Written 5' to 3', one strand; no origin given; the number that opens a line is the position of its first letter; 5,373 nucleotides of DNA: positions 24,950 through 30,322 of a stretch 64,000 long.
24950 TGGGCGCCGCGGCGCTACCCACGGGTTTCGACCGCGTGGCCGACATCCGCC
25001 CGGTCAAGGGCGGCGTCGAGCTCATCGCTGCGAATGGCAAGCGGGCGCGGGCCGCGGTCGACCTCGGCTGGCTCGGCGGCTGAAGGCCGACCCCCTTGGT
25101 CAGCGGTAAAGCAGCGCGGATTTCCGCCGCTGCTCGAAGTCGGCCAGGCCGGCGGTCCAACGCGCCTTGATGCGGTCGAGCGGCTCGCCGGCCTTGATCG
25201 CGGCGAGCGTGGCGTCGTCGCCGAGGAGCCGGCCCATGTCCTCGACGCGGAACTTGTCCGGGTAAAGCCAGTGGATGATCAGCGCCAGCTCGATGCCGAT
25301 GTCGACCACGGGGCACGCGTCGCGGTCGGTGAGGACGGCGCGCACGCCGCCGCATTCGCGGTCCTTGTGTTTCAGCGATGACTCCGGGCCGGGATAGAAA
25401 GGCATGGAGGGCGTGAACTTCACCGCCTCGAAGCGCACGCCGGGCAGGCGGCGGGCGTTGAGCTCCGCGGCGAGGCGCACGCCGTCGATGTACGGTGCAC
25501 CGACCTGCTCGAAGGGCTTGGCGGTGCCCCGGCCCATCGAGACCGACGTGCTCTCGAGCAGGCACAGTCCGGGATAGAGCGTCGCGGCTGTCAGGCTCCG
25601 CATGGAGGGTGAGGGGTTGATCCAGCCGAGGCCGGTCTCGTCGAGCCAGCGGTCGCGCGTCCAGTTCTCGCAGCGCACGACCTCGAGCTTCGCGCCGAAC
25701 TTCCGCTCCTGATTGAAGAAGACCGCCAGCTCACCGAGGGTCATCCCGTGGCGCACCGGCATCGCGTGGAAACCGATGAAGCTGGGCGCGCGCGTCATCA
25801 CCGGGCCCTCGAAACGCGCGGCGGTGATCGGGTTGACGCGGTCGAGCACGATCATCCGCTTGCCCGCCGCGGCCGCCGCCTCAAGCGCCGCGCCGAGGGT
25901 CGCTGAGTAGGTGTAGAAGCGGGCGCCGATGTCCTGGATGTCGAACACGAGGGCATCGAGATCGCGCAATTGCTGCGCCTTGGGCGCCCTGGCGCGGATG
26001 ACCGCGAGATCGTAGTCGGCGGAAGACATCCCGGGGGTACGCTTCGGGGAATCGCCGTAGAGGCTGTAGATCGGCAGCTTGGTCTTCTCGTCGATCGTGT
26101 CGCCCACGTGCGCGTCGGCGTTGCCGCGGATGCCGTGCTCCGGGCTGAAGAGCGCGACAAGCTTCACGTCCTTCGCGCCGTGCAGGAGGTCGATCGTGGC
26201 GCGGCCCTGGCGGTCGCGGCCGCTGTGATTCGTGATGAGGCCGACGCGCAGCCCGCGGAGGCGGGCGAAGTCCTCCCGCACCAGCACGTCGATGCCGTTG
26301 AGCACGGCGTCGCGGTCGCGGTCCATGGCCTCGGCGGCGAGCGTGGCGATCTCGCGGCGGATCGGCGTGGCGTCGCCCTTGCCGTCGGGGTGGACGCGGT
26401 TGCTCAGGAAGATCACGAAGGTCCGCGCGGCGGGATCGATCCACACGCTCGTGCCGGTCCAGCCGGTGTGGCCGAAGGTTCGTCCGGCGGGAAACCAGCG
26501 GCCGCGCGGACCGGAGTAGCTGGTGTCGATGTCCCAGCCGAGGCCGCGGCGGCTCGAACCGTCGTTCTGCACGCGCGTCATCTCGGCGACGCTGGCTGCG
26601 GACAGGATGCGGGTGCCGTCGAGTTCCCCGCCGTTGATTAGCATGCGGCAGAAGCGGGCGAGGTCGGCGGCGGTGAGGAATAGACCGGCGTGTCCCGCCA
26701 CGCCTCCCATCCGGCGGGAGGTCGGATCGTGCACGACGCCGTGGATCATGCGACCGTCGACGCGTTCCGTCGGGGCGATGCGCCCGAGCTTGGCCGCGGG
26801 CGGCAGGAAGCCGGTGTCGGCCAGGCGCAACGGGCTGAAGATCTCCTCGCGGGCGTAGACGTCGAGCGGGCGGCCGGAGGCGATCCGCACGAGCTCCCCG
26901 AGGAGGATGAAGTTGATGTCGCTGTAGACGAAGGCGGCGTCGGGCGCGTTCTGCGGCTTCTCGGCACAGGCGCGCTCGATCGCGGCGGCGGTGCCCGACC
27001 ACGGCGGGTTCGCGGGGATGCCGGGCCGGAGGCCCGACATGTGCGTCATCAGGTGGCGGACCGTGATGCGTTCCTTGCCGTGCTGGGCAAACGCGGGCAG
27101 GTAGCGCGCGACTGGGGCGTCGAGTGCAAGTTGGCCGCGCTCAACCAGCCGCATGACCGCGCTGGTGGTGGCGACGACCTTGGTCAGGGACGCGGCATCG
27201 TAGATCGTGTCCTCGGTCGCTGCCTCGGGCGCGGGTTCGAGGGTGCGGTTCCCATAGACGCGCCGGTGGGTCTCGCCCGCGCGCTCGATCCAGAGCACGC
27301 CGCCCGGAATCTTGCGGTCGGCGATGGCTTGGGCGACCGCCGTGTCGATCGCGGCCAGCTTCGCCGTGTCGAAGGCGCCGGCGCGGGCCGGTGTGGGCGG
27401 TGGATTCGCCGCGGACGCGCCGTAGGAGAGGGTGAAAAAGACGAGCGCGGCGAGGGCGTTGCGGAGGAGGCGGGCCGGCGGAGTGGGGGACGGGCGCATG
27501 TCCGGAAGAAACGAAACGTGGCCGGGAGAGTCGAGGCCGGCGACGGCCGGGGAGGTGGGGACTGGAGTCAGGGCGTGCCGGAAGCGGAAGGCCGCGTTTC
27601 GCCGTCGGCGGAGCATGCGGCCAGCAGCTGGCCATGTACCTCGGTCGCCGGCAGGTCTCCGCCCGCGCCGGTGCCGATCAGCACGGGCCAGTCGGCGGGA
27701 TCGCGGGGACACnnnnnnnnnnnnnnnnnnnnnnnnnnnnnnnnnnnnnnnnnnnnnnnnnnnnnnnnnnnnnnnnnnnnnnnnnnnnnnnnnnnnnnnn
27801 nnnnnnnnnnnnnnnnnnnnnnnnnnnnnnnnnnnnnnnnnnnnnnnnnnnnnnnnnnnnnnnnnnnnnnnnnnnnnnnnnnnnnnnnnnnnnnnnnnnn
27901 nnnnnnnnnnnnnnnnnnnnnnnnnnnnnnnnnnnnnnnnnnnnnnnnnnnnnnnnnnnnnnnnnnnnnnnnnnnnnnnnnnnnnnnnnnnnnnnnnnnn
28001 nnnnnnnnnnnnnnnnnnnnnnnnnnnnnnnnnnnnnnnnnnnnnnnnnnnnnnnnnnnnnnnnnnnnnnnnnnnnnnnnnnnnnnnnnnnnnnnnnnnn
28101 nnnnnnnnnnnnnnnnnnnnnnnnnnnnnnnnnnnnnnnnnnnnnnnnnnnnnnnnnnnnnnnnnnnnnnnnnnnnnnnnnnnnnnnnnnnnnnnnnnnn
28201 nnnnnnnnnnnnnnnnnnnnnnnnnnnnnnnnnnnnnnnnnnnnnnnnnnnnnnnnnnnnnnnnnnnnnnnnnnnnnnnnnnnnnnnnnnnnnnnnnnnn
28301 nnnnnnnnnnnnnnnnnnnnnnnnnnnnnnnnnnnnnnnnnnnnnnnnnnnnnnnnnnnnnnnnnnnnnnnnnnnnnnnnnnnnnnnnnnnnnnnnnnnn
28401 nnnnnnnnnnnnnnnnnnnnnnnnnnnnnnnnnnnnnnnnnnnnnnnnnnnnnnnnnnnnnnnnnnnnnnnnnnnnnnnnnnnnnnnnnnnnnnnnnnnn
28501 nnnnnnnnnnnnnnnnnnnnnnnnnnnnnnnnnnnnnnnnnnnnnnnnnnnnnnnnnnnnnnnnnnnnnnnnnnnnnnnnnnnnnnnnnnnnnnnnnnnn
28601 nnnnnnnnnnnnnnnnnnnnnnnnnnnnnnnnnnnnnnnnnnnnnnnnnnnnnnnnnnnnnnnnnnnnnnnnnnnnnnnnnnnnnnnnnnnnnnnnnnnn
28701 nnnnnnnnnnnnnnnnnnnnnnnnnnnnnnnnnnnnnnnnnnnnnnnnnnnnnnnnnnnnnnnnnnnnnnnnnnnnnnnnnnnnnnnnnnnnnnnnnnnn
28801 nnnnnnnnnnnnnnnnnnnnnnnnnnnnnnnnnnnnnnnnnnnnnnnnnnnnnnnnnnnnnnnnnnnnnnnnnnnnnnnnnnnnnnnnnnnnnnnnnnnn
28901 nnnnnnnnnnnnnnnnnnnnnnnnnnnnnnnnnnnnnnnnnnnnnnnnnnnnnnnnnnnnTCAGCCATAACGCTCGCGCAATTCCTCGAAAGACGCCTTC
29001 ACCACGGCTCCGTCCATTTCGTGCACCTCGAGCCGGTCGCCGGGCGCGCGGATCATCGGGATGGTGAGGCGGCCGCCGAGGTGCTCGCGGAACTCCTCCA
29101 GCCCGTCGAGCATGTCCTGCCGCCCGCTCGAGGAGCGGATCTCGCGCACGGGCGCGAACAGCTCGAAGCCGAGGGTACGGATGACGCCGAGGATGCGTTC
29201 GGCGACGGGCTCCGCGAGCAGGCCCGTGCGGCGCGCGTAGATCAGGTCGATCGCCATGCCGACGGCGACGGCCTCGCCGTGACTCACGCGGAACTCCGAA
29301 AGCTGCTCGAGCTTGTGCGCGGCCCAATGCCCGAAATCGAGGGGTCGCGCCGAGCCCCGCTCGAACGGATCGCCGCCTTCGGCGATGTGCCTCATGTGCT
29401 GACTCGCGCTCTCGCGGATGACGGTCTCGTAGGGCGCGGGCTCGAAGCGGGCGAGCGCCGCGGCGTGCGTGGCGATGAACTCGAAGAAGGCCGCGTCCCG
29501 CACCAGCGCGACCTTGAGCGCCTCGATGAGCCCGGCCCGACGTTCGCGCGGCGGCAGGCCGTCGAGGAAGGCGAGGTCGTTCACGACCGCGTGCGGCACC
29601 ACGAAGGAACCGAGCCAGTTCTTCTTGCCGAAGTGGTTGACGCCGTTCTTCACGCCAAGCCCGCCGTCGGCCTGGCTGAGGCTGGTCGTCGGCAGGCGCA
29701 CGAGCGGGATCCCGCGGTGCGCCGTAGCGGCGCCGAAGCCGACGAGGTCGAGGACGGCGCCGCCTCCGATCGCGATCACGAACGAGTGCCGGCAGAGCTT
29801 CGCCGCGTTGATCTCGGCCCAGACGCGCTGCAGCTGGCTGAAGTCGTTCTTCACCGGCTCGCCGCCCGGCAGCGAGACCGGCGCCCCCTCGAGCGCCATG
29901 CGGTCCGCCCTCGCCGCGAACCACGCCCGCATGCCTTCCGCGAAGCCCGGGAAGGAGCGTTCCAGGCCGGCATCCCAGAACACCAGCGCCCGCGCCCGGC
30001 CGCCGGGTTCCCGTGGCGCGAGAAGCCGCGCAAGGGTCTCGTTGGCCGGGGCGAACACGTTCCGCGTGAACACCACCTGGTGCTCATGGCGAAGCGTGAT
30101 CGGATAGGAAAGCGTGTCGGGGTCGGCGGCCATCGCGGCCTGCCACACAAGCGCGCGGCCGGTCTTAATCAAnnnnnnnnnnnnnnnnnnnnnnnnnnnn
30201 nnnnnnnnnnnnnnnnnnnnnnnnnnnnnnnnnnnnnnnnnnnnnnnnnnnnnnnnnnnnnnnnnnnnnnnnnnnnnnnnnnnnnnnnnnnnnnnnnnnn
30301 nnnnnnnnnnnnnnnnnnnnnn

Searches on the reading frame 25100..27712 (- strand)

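Call 18: search_protein_families(library=pfam, proteins=[window:25100-27712:-], max_evalue=0.001)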
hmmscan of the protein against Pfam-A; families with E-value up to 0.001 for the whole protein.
window:25100-27712:- (870 aa): 3 families
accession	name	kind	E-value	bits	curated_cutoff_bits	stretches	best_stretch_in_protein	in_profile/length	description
PF07075.17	NamZ_N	-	2.2e-72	243.1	26.9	1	490-707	1-202/203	Exo-beta-N-acetylmuramidase NamZ, N-terminal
PF00144.29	Beta-lactamase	-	3.1e-71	240.7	27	1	123-449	2-320/329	Beta-lactamase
PF20732.2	NamZ_C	-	6.2e-43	147.6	25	1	712-869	2-152/152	Exo-beta-N-acetylmuramidase NamZ, C-terminal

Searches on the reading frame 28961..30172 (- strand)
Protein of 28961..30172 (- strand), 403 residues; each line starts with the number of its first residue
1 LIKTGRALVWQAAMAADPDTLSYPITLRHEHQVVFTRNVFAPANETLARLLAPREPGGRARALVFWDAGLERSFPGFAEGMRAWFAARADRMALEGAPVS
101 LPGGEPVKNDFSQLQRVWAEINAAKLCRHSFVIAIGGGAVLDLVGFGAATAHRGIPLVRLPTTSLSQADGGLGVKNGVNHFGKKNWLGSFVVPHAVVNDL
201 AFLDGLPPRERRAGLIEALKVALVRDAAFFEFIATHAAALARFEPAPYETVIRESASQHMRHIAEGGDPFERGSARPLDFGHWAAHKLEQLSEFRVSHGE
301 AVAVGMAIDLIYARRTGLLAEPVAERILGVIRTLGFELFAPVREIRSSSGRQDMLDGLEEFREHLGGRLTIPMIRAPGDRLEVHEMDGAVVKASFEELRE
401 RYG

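Call 90: search_protein_families(library=pfam, proteins=[window:28961-30172:-], max_evalue=0.0001)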
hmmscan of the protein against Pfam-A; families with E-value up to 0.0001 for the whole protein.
window:28961-30172:- (403 aa): 2 families
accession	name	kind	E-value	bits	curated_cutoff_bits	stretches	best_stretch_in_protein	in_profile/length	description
PF01761.26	DHQ_synthase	-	1.7e-32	111.9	24.2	1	100-211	3-113/115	3-dehydroquinate synthase N-terminal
PF24621.2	DHQS_C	-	5.7e-27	94.9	27.6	1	214-339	1-125/144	3-dehydroquinate synthase C-terminal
